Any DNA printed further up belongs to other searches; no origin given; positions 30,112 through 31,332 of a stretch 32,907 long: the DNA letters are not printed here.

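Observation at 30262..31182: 306-aa protein with Argonaute PIWI-like C-terminal motifs (candidate mini-PIWI)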

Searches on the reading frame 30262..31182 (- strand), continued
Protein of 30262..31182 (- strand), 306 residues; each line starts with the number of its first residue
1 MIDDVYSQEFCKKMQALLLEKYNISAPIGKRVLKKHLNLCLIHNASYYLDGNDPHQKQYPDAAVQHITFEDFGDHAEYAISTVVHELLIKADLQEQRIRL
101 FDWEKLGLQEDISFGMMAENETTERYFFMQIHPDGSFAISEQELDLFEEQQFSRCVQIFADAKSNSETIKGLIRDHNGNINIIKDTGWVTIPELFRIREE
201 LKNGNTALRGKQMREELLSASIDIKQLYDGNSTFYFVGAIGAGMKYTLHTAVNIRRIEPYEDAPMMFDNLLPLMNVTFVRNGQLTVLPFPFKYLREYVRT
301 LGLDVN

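Call 35: find_related_loci(query=A1, collection=genome_contigs, flank=7000)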
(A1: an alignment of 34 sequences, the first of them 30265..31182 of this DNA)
Query A1 (306 aa) in genome_contigs; peptide patterns used: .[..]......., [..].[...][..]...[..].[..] (x = any residue, [..] = any of these).
313 stretches matched a pattern; 248 encode a relative of the query (tblastn E <= 1e-3); the best 80 are kept; 80 distinct loci.
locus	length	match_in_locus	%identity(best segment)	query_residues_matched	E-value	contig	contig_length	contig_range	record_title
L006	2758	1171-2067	60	2-301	3e-132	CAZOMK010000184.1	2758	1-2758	MAG TPA_asm: uncultured Lachnospiraceae bacterium isolate SRP350583_co1_188 genome assembly, contig: NODE_51642_length_2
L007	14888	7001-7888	61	2-298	1e-124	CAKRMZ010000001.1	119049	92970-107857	MAG: uncultured Eubacteriales bacterium isolate REFINED_METABAT215_TOP10_CONTIGS_1500_ASSEMBLY_K77_MERGED__Hadza_MoBio_h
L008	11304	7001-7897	59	2-301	1e-121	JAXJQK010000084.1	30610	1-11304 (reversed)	MAG: Acutalibacteraceae bacterium isolate DOME_MAG_2406 2406_C0206_k141_113304, whole genome shotgun sequence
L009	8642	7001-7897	58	2-301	2e-121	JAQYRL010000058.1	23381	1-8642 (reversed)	MAG: Clostridiales bacterium isolate SUG2129 k141_2124993, whole genome shotgun sequence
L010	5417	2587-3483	58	2-301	7e-122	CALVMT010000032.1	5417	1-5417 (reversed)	MAG: uncultured Clostridia bacterium isolate E09__bin3 genome assembly, contig: E09__k127_7003138, whole genome shotgun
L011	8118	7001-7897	58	2-301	9e-121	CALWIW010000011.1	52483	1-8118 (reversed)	MAG: uncultured Clostridia bacterium isolate BRZ_PT__bin48 genome assembly, contig: BRZ_PT__NODE_1083_length_52483_cov_6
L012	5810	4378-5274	58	2-299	3e-120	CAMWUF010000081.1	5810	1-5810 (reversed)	MAG TPA_asm: uncultured Ruminococcus sp. isolate SRR14411290_bin.1_metawrap_v1.3_MAG genome assembly, contig: NODE.153_l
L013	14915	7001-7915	58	2-306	4e-120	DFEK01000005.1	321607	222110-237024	MAG TPA_asm: Lachnospiraceae bacterium UBA3804 UBA3804_contig_2607, whole genome shotgun sequence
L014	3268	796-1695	58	2-301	5e-122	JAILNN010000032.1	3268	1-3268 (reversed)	MAG: Lachnospiraceae bacterium isolate RUI281 k141_3355254_flag=0_multi=15.4362_len=3268, whole genome shotgun sequence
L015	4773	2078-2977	57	1-300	2e-118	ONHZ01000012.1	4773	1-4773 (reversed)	uncultured Lachnospiraceae bacterium isolate RUG306 genome assembly, contig: k87_2275035, whole genome shotgun sequence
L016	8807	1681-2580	56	2-301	1e-117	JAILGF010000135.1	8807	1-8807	MAG: Lachnospiraceae bacterium isolate RUI091 k141_12355231_flag=0_multi=21.1101_len=8807, whole genome shotgun sequence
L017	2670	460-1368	57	2-305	2e-121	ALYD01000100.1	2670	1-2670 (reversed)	Lachnospiraceae bacterium JC7 contig00100, whole genome shotgun sequence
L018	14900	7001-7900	56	2-301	1e-116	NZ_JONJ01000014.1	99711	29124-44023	[Clostridium] aminophilum DSM 10710 BR86DRAFT_scaffold00013.13_C, whole genome shotgun sequence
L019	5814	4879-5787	56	2-301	1e-109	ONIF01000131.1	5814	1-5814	uncultured Clostridiales bacterium isolate RUG327 genome assembly, contig: scaffold_7425, whole genome shotgun sequence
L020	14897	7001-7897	55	2-305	3e-109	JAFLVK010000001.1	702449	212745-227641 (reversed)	MAG: Clostridiales bacterium isolate HAN103 Seq1, whole genome shotgun sequence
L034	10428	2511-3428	50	2-305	1e-99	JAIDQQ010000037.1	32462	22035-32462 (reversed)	MAG: Ruminococcus sp. isolate SC0360_S7_1 SC0360_S7_1_contig_37, whole genome shotgun sequence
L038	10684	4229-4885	63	83-301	2e-92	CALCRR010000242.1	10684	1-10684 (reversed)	MAG TPA_asm: uncultured Ruminococcus sp. isolate ERR1278105_bin.198_CONCOCT_v1.1_MAG genome assembly, contig: ERZ842401.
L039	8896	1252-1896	62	85-299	1e-91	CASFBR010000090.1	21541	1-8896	uncultured Eubacteriales bacterium isolate CO.O101.metabat-bins.251 genome assembly, contig: CO.O101.metabat-bins.251.fa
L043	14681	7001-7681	58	75-301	6e-87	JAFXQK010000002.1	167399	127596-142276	MAG: Lachnospiraceae bacterium isolate RGIG6651 Sheep_Rumen-1__c45, whole genome shotgun sequence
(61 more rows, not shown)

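Call 36: predict_structure(alignment_id=A1)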
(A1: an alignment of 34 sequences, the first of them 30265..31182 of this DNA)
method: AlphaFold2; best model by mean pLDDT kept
length: 306 residues; sequences in the alignment: 34
mean_pLDDT: 82.6   pTM: 0.78
mean pLDDT of the five models: 82.6, 81.5, 81.4, 80.8, 80.8
residues with pLDDT >= 90: 118; 70-90: 138; 50-70: 39; < 50: 11
segments of 3 or more residues with pLDDT < 50: 241-249
pLDDT, mean of each block of 10 residues (from residue 1): 81 93 91 90 85 81 88 79 85 90 83 92 90 93 73 92 91 94 89 79 73 64 82 79 46 86 90 68 63 89 80
secondary structure, 60 per line:
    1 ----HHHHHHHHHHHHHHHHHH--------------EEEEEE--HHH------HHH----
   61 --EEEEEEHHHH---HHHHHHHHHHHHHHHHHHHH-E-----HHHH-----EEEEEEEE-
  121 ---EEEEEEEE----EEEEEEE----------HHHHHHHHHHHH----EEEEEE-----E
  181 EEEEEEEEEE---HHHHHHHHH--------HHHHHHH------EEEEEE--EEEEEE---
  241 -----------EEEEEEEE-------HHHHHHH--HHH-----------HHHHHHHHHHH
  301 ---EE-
elements in order: H5-22 E37-42 E63-68 H69-72 H76-95 H103-106 E112-119 E124-131 E136-142 H153-164 E169-174 E180-190 H194-202 H211-217 E224-229 E232-237 E252-259 H267-273 H290-300

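Call 39: fold_search(model_id=the predicted structure, library=pdb)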
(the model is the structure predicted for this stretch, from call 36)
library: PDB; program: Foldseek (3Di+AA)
matches with E <= 10: 826; with E <= 0.001: 2
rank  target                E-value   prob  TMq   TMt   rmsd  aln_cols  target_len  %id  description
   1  9iw3_A                6.6e-13  1.00  0.68  0.32   7.5       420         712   17  Cryo-EM structure of Lactobacillus casei DdmE bound with guide and target (released 2025-01-01)
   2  5ux0_D                3.4e-04  1.00  0.37  0.20  18.0       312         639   10  X-ray crystal structure of Marinitoga piezophila Argonaute in complex with 5' OH guide RNA and target DNA (released 2017-05-03)
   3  5i4a_C                2.6e-03  0.92  0.36  0.20  15.4       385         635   10  X-ray crystal structure of Marinitoga piezophila Argonaute in complex with 5' OH guide RNA (released 2016-03-30)
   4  3pqy_F                5.3e-03  0.51  0.16  0.18  25.8       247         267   10  Crystal Structure of 6218 TCR in complex with the H2Db-PA224 (released 2011-05-18)
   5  2mha_A                1.0e-02  0.35  0.15  0.17  26.1       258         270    9  CRYSTAL STRUCTURE OF THE MAJOR HISTOCOMPATIBILITY COMPLEX CLASS I H-2KB MOLECULE CONTAINING A SINGLE VIRAL PEPTIDE: IM (released 1993-10-31)
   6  2zok_E                1.2e-02  0.30  0.15  0.17  24.5       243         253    7  Crystal structure of H-2Db in complex with JHMV epitope S510 (released 2008-06-10)
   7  8ec5_A                1.2e-02  0.23  0.13  0.16  23.3       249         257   10  Structures of HLA-B8E76C loaded with long peptides reveal novel features at the N-terminus of the groove (released 2023-07-26)
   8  6ces_A                1.5e-02  0.16  0.16  0.16  14.6       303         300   10  Cryo-EM structure of GATOR1-RAG (released 2018-03-28)
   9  9azz_A                1.6e-02  0.21  0.15  0.23  17.9       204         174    8  Crystal structure of outer membrane lipoprotein carrier protein (LolA) from Ehrlichia ruminantium (released 2024-03-20)
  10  6v7y_A                2.0e-02  0.15  0.12  0.13  25.9       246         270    7  Human CD1d presenting alpha-Galactosylceramide in complex with VHH nanobody 1D5 (released 2020-09-16)
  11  6rpb_A                2.2e-02  0.23  0.15  0.16  24.6       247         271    6  Crystal structure of the T-cell receptor NYE_S1 bound to HLA A2*01-SLLMWITQV (released 2020-01-15)
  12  8t5j                  2.2e-02  0.20  0.15  0.25  15.9       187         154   11  Crystal structure of outer membrane lipoprotein carrier protein (LolA) from Francisella philomiragia (released 2023-06-28)
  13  9wbd_H                2.2e-02  0.18  0.14  0.15  24.9       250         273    9  Crystal structure of HLA-B*07:02 in complex with SPR epitope and Q04 TCR (released 2025-11-19)
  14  1r3h_E                2.5e-02  0.21  0.15  0.18  22.5       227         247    7  Crystal Structure of T10 (released 2004-03-30)
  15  9iky_e                2.7e-02  0.18  0.13  0.16  22.5       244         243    8  Crystal structure of 1-2C-T96F TCR in complex with HLA-A*11:01 bound to KRAS-G12V peptide (VVGAVGVGK) (released 2025-06-18)
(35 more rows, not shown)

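Call 40: find_encoding_contigs(protein=window:30262-31182:-, flank=10000, max_places=6)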
Protein window:30262-31182:- (306 aa): no gene with exactly this product is on record in the collection.

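Call 41: search_protein_families(library=padloc, proteins=[L005:6476-6979:+, L005:3013-6498:+], max_evalue=0.1)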
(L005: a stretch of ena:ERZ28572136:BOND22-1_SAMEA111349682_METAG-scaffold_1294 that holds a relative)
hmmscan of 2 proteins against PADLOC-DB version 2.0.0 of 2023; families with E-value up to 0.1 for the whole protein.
L005:6476-6979:+ (168 aa): 0 families

L005:3013-6498:+ (1162 aa): 1 family
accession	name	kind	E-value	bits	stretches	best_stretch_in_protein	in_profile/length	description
PDLC04130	DdmD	-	6.6e-48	161.3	1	229-1137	266-1172/1190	-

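Call 49: find_encoding_contigs(protein=P0013, flank=5000, max_places=3)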
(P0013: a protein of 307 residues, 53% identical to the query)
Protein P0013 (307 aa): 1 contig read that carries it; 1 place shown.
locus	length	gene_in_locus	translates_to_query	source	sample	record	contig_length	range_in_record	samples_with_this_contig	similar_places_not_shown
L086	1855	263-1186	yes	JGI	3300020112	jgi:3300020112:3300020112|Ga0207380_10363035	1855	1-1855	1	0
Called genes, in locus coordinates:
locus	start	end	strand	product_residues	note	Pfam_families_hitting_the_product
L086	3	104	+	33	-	?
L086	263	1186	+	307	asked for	-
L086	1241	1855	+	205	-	?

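Call 50: find_encoding_contigs(protein=P0015, flank=5000, max_places=3)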
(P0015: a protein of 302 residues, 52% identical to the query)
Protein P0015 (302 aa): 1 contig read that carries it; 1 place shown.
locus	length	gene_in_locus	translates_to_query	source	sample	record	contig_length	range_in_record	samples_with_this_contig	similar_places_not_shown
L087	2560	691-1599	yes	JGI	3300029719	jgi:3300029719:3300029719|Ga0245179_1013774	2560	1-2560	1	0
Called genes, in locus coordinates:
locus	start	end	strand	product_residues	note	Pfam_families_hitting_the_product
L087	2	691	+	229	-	?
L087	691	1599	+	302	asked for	-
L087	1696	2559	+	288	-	?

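Call 62: find_encoding_contigs(protein=P0039, flank=7000, max_places=4)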
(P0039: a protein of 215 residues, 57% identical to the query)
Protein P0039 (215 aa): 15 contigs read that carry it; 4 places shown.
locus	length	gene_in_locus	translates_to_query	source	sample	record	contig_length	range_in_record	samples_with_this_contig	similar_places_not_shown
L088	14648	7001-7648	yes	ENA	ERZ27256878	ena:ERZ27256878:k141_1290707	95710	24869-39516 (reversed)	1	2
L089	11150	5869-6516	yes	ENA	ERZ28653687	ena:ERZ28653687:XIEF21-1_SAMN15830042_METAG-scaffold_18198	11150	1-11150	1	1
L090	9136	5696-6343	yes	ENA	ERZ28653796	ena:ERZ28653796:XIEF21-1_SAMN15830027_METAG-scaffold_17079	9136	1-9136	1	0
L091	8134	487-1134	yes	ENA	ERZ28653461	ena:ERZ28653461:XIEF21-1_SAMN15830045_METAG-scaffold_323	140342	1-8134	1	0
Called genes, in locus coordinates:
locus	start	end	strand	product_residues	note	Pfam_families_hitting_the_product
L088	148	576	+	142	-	PF00572:Ribosomal_L13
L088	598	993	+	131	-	PF00380:Ribosomal_S9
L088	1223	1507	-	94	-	-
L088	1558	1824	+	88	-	-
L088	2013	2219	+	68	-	PF13443:HTH_26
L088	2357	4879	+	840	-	PF01170:UPF0020 (weak), PF02384:N6_Mtase, PF07669:Eco57I (weak)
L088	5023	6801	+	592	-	PF03235:GmrSD_N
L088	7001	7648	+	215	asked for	-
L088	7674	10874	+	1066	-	PF04326:SLFN_AlbA_2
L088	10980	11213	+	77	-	-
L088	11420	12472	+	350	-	PF01381:HTH_3, PF12844:HTH_19, PF13443:HTH_26 (faint), PF13560:HTH_31 (weak)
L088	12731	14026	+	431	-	PF13173:AAA_14, PF13635:DUF4143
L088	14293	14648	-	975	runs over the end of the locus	PF15979:Glyco_hydro_115, PF17829:GH115_C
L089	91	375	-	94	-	-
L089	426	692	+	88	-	-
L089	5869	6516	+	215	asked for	-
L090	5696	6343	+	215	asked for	-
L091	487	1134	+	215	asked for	-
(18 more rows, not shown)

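Call 63: find_encoding_contigs(protein=P0025, flank=7000, max_places=3)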
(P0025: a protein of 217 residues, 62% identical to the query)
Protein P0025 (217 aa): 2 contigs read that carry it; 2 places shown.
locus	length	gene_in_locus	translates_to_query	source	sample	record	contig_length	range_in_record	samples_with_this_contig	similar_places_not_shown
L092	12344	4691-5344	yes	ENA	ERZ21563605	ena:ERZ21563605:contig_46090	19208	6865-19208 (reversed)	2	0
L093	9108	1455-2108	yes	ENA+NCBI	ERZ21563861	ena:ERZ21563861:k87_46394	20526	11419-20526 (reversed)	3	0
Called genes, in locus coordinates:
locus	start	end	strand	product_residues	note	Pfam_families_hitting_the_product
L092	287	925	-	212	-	-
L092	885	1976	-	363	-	-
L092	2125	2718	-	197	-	PF13338:AbiEi_4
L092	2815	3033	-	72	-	PF17295:DUF5348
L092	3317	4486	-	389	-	PF05580:Peptidase_S55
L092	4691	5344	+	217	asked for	-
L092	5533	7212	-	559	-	PF02463:SMC_N, PF13476:AAA_23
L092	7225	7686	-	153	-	PF01316:Arg_repressor, PF08220:HTH_DeoR (weak), PF02863:Arg_repressor_C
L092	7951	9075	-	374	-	PF01408:GFO_IDH_MocA, PF02894:GFO_IDH_MocA_C, PF22725:GFO_IDH_MocA_C3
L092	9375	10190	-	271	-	PF01513:NAD_kinase, PF20143:NAD_kinase_C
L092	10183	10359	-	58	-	-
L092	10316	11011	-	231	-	PF01479:S4, PF22421:SYY_C-terminal (weak), PF01728:FtsJ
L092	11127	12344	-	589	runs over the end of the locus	PF13292:DXP_synthase_N, PF02775:TPP_enzyme_C (faint), PF02779:Transket_pyr, PF02780:Transketolase_C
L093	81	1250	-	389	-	PF05580:Peptidase_S55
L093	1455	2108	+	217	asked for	-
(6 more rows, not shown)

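Call 75: search_protein_representatives(alignment_id=A1)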
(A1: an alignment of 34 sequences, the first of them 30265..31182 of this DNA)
Query: 34 sequences, 442 profile positions. Proteins with E-value up to 0.001 (for the whole library): 1218; up to 1e-10: 947; up to 1e-30: 525. The best 150 are listed.
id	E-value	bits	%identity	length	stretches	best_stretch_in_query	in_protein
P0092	2.6e-188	642.9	-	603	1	2-438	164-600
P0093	2.7e-179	613.2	-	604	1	4-438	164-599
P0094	9.0e-165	565.3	-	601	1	2-440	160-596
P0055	1.1e-163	561.8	-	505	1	3-439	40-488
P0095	8.1e-163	558.9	-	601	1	3-437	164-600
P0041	4.8e-162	556.3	-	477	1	3-439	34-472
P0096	2.0e-159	547.7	-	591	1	3-437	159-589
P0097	7.4e-159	545.8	-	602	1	3-439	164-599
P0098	1.2e-158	545.2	-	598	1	3-438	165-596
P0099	3.6e-157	540.3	-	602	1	2-437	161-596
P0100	7.8e-157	539.2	-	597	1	3-437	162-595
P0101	9.3e-157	538.9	-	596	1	3-436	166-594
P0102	2.3e-154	531.0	-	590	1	4-435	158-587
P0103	5.9e-154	529.7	-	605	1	3-439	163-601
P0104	1.4e-153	528.5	-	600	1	4-438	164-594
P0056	1.8e-123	429.2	-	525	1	124-439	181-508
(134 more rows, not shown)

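Call 76: search_solved_structures(query=window:30265-31182:-, max_evalue=1, show_alignments=1)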
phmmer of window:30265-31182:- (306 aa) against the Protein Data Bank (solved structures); distinct sequences matched with E-value up to 1: 6.
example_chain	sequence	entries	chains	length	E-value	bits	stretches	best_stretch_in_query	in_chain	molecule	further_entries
9iw3_A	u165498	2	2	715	1.2e-11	47.5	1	232-298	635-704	DdmE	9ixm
8u0j_A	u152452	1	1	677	4.3e-05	26.1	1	206-299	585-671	DdmE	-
8u3k_E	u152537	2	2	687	4.5e-05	26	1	206-299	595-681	DdmE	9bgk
9ezy_B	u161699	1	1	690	4.5e-05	26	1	206-299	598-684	Vibrio cholerae DdmE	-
2et6_A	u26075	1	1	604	0.16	14.3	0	106-160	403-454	(3R)-hydroxyacyl-CoA dehydrogenase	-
7ubx_A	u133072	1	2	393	0.61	12.4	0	178-250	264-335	Toxin A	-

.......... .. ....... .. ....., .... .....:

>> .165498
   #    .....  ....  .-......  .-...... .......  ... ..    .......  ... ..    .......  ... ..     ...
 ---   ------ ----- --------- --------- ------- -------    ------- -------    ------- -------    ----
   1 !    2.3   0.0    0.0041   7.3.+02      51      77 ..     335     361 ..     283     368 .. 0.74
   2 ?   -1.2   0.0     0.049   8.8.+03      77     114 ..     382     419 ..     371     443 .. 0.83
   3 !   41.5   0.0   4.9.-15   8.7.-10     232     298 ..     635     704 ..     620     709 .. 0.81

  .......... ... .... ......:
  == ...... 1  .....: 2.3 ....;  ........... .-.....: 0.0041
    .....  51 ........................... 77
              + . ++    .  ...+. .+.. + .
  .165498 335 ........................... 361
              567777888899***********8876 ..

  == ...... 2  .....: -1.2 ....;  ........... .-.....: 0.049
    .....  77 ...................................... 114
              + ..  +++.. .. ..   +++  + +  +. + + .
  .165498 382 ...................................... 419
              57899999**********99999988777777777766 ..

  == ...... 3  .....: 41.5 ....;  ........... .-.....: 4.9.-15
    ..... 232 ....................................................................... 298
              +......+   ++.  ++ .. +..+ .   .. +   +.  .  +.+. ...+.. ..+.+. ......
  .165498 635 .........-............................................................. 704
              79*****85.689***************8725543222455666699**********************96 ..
